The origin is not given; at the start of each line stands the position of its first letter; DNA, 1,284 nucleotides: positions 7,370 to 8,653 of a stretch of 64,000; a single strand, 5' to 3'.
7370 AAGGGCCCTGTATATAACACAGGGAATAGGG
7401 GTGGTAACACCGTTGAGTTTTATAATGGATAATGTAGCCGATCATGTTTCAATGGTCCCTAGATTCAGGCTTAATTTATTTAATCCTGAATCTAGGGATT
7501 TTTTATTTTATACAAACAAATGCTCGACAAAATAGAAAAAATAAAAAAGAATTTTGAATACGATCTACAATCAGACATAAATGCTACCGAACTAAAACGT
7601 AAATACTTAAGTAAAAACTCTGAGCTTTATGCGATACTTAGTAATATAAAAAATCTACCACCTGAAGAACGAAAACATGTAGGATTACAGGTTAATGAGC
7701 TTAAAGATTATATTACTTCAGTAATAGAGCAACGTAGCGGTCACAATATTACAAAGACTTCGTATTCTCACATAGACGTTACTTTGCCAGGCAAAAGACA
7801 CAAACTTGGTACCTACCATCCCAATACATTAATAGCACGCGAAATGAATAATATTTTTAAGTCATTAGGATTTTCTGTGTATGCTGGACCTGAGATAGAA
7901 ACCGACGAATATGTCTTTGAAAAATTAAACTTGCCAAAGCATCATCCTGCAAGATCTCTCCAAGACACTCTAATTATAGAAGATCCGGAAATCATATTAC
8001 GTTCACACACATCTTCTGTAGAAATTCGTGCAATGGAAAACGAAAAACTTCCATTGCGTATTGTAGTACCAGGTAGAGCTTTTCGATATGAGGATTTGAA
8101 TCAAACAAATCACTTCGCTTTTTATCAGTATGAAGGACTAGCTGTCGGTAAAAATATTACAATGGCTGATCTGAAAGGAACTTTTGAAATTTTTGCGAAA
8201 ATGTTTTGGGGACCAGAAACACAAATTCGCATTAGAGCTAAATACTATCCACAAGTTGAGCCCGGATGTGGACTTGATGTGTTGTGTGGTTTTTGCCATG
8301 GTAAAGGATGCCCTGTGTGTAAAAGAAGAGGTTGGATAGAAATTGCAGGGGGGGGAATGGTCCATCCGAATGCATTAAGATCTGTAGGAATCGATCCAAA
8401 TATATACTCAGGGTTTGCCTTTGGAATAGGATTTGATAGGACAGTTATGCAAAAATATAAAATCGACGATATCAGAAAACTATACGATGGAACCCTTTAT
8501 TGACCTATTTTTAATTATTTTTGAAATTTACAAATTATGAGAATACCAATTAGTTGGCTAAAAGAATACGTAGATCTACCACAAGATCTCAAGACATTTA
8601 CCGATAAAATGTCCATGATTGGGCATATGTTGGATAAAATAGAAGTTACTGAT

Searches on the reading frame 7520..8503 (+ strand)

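Call 48: search_protein_families(library=pfam, proteins=[window:7520-8503:+], max_evalue=0.00001)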
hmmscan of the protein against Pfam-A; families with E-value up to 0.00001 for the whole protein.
window:7520-8503:+ (327 aa): 2 families
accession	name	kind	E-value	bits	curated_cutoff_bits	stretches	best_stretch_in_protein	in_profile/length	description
PF01409.25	tRNA-synt_2d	-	4.6e-79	265.8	19.8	1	85-324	2-238/246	tRNA synthetases class II core domain (F)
PF02912.23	Phe_tRNA-synt_N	-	2.1e-13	50.5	22.3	1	24-72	8-56/69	Aminoacyl tRNA synthetase class II, N-terminal domain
